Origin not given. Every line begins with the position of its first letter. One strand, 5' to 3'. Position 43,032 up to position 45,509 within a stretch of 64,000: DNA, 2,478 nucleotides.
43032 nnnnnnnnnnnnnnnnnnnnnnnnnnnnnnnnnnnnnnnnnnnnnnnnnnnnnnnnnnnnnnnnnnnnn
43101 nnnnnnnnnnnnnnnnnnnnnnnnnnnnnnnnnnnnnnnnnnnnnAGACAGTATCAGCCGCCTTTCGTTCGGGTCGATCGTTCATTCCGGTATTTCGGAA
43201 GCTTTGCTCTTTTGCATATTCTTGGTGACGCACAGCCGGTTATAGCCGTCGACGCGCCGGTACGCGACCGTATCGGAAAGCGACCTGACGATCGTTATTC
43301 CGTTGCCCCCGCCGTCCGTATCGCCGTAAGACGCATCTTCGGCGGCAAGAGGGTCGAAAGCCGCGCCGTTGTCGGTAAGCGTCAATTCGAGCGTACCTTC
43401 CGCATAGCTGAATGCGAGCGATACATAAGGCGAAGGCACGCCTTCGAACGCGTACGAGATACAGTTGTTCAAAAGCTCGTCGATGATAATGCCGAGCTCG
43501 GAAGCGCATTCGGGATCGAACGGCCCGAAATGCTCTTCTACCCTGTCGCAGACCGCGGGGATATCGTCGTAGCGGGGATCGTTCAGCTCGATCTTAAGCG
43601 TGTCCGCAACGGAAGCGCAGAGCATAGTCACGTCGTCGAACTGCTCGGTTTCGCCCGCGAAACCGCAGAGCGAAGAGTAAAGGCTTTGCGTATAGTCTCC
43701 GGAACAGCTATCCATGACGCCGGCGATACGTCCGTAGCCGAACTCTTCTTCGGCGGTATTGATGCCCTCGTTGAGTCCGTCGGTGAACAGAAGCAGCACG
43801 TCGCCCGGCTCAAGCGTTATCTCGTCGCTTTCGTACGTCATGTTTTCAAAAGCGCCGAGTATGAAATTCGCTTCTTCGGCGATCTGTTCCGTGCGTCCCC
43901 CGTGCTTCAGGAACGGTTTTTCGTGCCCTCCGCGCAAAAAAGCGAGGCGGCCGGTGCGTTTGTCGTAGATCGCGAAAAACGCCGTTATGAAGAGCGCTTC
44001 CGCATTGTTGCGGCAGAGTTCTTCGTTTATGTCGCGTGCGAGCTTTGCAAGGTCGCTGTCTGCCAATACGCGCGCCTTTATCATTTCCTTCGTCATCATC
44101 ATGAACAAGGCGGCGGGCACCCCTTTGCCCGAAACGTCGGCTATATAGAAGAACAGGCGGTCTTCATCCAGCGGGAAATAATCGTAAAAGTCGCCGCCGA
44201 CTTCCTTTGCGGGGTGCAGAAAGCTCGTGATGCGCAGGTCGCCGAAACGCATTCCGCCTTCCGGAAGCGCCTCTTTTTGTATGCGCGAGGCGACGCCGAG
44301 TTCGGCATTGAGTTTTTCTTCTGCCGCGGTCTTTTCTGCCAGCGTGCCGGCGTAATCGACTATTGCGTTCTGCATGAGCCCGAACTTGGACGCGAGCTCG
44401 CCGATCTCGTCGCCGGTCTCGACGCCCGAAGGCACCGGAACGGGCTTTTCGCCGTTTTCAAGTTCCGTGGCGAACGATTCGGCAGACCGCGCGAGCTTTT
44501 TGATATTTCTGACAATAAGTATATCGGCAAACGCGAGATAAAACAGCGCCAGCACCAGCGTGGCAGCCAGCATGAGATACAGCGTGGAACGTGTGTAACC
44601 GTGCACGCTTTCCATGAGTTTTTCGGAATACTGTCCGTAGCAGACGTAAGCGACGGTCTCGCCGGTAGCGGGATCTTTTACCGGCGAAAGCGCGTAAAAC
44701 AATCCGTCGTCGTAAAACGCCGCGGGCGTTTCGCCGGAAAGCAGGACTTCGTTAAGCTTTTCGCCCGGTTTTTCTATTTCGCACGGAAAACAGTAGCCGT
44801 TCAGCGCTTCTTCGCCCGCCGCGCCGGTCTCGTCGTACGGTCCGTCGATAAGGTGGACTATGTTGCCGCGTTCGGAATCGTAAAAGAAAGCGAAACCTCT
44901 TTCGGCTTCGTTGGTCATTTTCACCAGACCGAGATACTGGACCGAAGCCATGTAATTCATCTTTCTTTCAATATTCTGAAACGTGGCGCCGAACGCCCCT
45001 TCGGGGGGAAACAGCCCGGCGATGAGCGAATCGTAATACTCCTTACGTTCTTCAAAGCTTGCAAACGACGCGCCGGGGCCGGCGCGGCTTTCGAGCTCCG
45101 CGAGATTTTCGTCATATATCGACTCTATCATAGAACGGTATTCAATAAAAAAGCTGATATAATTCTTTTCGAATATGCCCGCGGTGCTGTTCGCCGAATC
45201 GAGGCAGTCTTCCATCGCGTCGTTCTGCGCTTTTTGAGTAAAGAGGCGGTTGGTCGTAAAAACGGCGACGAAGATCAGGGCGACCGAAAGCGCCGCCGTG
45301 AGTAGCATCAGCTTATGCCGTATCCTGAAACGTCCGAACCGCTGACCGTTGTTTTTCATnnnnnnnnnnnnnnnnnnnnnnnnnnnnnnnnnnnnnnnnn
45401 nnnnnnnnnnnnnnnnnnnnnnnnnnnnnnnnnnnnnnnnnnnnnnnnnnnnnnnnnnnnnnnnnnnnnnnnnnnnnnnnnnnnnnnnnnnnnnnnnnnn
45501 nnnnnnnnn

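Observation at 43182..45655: Self-contained partner-switching pair (STAS + sensor-HAMP-PP2C-RsbW-kinase fusion) with no sigma factor, embedded in a biosynthetic operon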

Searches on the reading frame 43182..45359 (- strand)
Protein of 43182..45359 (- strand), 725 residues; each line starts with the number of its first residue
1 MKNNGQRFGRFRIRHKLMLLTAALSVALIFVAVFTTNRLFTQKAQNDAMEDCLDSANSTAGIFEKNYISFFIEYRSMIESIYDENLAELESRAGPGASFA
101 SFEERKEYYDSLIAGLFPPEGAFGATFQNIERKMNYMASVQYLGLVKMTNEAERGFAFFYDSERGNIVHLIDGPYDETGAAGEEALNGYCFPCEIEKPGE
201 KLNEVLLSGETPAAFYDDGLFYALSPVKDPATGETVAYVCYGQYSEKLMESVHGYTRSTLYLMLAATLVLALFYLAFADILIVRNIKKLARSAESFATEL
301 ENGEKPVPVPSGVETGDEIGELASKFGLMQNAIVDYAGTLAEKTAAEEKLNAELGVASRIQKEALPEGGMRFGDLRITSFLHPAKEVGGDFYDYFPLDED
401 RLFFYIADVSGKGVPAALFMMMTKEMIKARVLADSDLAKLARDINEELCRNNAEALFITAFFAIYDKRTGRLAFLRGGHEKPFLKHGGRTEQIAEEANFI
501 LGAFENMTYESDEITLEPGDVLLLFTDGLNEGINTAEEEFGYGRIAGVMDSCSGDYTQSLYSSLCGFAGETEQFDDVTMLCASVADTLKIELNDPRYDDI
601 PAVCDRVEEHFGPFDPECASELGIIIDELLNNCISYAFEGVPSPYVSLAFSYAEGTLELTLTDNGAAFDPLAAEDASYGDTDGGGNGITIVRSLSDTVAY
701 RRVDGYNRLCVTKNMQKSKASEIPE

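Call 4: search_protein_families(library=pfam, proteins=[window:43182-45359:-], max_evalue=0.01)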
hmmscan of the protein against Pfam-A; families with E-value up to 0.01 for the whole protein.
window:43182-45359:- (725 aa): 5 families
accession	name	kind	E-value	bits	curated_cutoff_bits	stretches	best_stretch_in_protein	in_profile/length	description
PF07228.17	SpoIIE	-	1e-45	156.5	25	1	398-584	1-191/192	Stage II sporulation protein E (SpoIIE)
PF13581.12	HATPase_c_2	-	7.4e-17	62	27.4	1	602-713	10-127/127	Histidine kinase-like ATPase domain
PF13973.12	DUF4222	-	0.00065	19.6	27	1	683-713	12-41/53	Domain of unknown function (DUF4222)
PF02518.31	HATPase_c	-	0.0013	19.6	26.4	1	621-696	5-85/111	Histidine kinase-, DNA gyrase B-, and HSP90-like ATPase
PF00672.30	HAMP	-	0.002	18.8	25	1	282-334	6-52/53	HAMP domain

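Call 10: find_homologous_proteins(query=window:43182-45359:-, max_evalue=0.00001)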
Query window:43182-45359:- (725 aa): 7766 proteins with E <= 0.00001 among 8000 candidates; the best 120 are listed.
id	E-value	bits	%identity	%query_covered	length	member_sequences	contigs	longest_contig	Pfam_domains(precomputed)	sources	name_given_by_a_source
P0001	0.0e+0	1619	99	100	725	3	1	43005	PF13581.13,PF07228.18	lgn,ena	-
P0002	1.3e-198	680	48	98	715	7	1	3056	PF13581.13,PF07228.18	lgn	-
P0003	1.4e-198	680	47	97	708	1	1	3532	PF13581.13,PF07228.18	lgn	-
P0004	6.2e-197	675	47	96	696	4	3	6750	PF13581.13,PF07228.18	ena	-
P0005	1.9e-194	666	48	98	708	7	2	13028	PF13581.13,PF07228.18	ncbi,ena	-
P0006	9.1e-182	624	44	97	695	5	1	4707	PF13581.13,PF07228.18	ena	-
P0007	6.6e-175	602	43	96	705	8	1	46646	PF13581.13,PF07228.18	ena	-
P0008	4.8e-173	596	43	94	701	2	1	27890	PF00672.31,PF13581.13,PF07228.18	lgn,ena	-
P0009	2.6e-170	587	42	98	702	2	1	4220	PF13581.13,PF07228.18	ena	-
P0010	9.5e-166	571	42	97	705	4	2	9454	PF13581.13,PF07228.18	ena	-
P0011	2.0e-165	570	41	98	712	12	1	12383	PF13581.13,PF07228.18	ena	-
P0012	2.5e-165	570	41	97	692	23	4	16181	PF00672.31,PF13581.13,PF07228.18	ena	-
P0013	3.5e-165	570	41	98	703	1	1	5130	PF13581.13,PF07228.18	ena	-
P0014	2.0e-164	567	40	98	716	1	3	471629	PF13581.13,PF07228.18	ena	-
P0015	4.8e-164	566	41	98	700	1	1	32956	PF13581.13,PF02518.32,PF07228.18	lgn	-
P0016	9.3e-160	552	40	98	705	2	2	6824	PF13581.13,PF07228.18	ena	-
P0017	3.8e-158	546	40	97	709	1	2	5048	PF13581.13,PF07228.18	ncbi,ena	-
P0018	5.2e-158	546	41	97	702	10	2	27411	PF00672.31,PF13581.13,PF07228.18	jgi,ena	-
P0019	7.7e-157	542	41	96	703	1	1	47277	PF13581.13,PF07228.18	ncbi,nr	ncbi:MAG: SpoIIE family protein phosphatase [Lachnospiraceae bacterium]|nr:SpoIIE family protein pho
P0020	1.2e-156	541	40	98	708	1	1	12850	PF13581.13,PF07228.18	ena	-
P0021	1.1e-155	538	39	98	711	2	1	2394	PF13581.13,PF07228.18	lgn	-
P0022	5.2e-155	536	39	98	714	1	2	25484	PF13581.13,PF07228.18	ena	-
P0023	7.4e-155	535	39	98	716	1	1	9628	PF13581.13,PF07228.18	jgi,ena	-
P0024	1.8e-154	534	40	98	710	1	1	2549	PF13581.13,PF07228.18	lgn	-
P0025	2.6e-154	534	38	97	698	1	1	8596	PF13581.13,PF07228.18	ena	-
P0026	1.3e-152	528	39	97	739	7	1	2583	PF13581.13,PF07228.18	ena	-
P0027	1.3e-152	528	39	98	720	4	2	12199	PF13581.13,PF07228.18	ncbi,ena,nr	ncbi:MAG: SpoIIE family protein phosphatase [Clostridia bacterium]|nr:SpoIIE family protein phosphat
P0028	8.2e-152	525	40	99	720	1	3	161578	PF13581.13,PF07228.18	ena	-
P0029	4.7e-151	523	39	97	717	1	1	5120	PF13581.13,PF07228.18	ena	-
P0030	5.3e-151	523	39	97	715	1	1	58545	PF13581.13,PF07228.18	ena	-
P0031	3.4e-150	520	40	97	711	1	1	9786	PF13581.13,PF07228.18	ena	-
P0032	6.7e-149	516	39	98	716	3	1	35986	PF13581.13,PF07228.18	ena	-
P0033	1.4e-148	515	37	97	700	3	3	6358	PF13581.13,PF07228.18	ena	-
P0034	1.8e-148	514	39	98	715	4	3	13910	PF13581.13,PF07228.18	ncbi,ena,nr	ncbi:MAG: SpoIIE family protein phosphatase [Clostridia bacterium]|nr:SpoIIE family protein phosphat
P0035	2.7e-147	510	39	97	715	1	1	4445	PF13581.13,PF02518.32,PF07228.18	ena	-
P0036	1.5e-146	508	40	98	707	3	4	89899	PF13581.13,PF07228.18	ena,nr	nr:SpoIIE family protein phosphatase [Lachnospiraceae bacterium]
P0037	3.7e-146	507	39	98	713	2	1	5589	PF13581.13,PF07228.18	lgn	-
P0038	1.7e-144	501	38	98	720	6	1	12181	PF13581.13,PF07228.18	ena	-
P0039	7.3e-143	496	37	98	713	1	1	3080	PF13581.13,PF07228.18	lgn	-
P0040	1.2e-142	495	39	97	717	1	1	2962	PF13581.13,PF07228.18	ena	-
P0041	1.3e-142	495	37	98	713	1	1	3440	PF13581.13,PF07228.18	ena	-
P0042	5.2e-142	493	37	98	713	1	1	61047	PF13581.13,PF07228.18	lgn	-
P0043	1.2e-141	492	37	98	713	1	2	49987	PF13581.13,PF07228.18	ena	-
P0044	1.2e-141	492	37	98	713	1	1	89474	PF13581.13,PF07228.18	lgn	-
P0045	1.3e-141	492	37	98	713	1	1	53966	PF13581.13,PF07228.18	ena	-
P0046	2.7e-141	491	37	98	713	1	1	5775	PF13581.13,PF07228.18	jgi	-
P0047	3.7e-141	490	37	98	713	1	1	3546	PF13581.13,PF07228.18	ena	-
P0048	5.1e-141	490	37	98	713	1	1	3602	PF13581.13,PF07228.18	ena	-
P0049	6.5e-138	479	44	77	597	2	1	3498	PF13581.13,PF07228.18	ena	-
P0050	2.0e-126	441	37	98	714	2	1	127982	PF13581.13,PF07228.18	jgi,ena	-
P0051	1.8e-123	432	39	79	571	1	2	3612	PF07228.18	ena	-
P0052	2.0e-123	432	36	89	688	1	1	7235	PF13581.13,PF07228.18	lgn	-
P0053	1.3e-120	422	35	97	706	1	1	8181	PF13581.13,PF07228.18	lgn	-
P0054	1.5e-101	359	33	97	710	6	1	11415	PF13581.13,PF07228.18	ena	-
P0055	1.5e-99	353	33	97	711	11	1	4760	PF13581.13,PF02518.32,PF07228.18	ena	-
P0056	1.8e-99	352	30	97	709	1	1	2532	PF13581.13,PF07228.18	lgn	-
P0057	1.4e-98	349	33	97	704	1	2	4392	PF13581.13,PF07228.18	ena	-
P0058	6.6e-98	347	33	98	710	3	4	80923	PF13581.13,PF07228.18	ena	-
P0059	9.6e-98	347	32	97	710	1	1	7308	PF13581.13,PF07228.18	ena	-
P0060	2.4e-97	345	32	98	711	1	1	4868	PF13581.13,PF07228.18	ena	-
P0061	3.2e-97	345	33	90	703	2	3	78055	PF13581.13,PF07228.18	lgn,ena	-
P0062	4.5e-97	344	36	78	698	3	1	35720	PF13581.13,PF07228.18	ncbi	-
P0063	5.1e-97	344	39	63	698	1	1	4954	PF13581.13,PF07228.18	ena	-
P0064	5.4e-97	344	32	98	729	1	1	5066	PF13581.13,PF07228.18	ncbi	-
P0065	1.4e-95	340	32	97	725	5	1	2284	PF13581.13,PF07228.18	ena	-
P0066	3.0e-95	338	32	98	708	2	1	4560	PF13581.13,PF07228.18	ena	-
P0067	3.1e-95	338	33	98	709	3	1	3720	PF13581.13,PF07228.18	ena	-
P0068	9.5e-95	337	39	61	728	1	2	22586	PF13581.13,PF07228.18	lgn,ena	-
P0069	4.2e-93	331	31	92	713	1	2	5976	PF13581.13,PF07228.18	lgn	-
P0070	4.6e-93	331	31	97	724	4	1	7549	PF13581.13,PF07228.18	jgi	-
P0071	8.4e-93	330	31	98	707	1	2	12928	PF13581.13,PF07228.18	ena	-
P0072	2.3e-92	329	31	97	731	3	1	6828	PF13581.13,PF07228.18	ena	-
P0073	2.3e-92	329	31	97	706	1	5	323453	PF13581.13,PF07228.18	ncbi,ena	-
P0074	2.6e-92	329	30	98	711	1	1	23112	PF13581.13,PF07228.18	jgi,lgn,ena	-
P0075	5.9e-92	328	31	97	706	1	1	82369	PF13581.13,PF07228.18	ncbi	-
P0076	6.4e-92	327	32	97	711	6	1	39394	PF13581.13,PF07228.18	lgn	-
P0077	9.2e-92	327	31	99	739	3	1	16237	PF13581.13,PF07228.18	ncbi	-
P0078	9.6e-92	327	39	61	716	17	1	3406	PF13581.13,PF07228.18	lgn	-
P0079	2.5e-91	325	31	97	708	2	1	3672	PF13581.13,PF07228.18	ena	-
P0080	3.1e-91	325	32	98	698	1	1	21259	PF13581.13,PF07228.18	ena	-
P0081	3.5e-91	325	38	61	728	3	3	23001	PF13581.13,PF07228.18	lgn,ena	-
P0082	4.0e-91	325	30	97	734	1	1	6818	PF13581.13,PF07228.18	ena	-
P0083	4.4e-91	325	29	97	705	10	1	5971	PF13581.13,PF07228.18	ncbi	-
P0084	1.4e-90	323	32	95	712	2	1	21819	PF13581.13,PF07228.18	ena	-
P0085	4.3e-90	321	32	92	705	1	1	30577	PF13581.13,PF07228.18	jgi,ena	-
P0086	5.3e-90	321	31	97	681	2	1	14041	PF13581.13,PF07228.18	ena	-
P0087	9.2e-90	320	30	98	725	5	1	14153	PF19241.5,PF13581.13,PF07228.18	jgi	-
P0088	4.9e-89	318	38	62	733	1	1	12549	PF13581.13,PF07228.18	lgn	-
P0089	1.1e-88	317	32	98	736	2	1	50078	PF13581.13,PF02518.32,PF07228.18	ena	-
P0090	1.9e-88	316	30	97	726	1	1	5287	PF13581.13,PF07228.18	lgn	-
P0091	1.3e-87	313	32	97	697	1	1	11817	PF13581.13,PF07228.18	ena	-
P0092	1.5e-87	313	30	97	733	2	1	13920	PF13581.13,PF07228.18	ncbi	-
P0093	3.2e-87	312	30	97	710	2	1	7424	PF13581.13,PF07228.18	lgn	-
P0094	4.8e-86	308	30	98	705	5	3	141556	PF13581.13,PF02518.32,PF07228.18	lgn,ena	-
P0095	5.4e-86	308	30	97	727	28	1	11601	PF13581.13,PF07228.18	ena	-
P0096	7.9e-86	307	37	63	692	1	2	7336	PF13581.13,PF07228.18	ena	-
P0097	8.7e-86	307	37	62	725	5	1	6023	PF13581.13,PF07228.18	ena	-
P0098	1.4e-85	306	36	69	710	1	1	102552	PF13581.13,PF07228.18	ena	-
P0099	1.6e-85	306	32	84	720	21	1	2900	PF13581.13,PF07228.18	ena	-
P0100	1.7e-85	306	37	63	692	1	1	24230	PF13581.13,PF07228.18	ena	-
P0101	1.9e-85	306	37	63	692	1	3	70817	PF13581.13,PF02518.32,PF07228.18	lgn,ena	-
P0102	2.5e-85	306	37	63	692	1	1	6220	PF13581.13,PF07228.18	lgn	-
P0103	2.9e-85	305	30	98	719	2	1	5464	PF13581.13,PF07228.18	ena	-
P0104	6.5e-85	304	37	63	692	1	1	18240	PF13581.13,PF07228.18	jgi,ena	-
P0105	6.6e-85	304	33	83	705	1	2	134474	PF00672.31,PF13581.13,PF07228.18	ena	-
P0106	3.4e-84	302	33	84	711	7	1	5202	PF13581.13,PF07228.18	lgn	-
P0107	3.9e-84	302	28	97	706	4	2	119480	PF13581.13,PF07228.18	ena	-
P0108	4.0e-84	302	30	85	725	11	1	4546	PF13581.13,PF07228.18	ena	-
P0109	1.2e-83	300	34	68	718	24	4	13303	PF13581.13,PF02518.32,PF07228.18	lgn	-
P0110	4.6e-83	298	38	60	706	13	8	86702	PF13581.13,PF07228.18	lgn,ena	-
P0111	6.7e-83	298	-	-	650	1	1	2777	PF00672.31,PF07228.18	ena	-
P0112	1.2e-82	297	37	59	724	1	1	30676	PF13581.13,PF07228.18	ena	-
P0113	1.7e-82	296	30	96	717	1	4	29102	PF13581.13,PF02518.32,PF07228.18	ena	-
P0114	5.2e-82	295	35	69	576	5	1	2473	PF13581.13,PF07228.18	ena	-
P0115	5.9e-82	294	30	85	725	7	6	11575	PF13581.13,PF07228.18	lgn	-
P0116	2.0e-81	293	36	63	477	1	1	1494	PF07228.18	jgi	jgi:sigma-B regulation protein RsbU (phosphoserine phosphatase)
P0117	2.3e-81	293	31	98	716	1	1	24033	PF13581.13,PF02518.32,PF07228.18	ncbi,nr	ncbi:MAG: SpoIIE family protein phosphatase [Bacilli bacterium]|nr:SpoIIE family protein phosphatase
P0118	2.5e-81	292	36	60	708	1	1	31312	PF13581.13,PF07228.18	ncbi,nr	ncbi:MAG: SpoIIE family protein phosphatase [Bacilli bacterium]|nr:SpoIIE family protein phosphatase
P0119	2.5e-80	289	30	95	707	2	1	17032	PF13581.13,PF07228.18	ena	-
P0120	2.5e-80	289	31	96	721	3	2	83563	PF13581.13,PF07228.18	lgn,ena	-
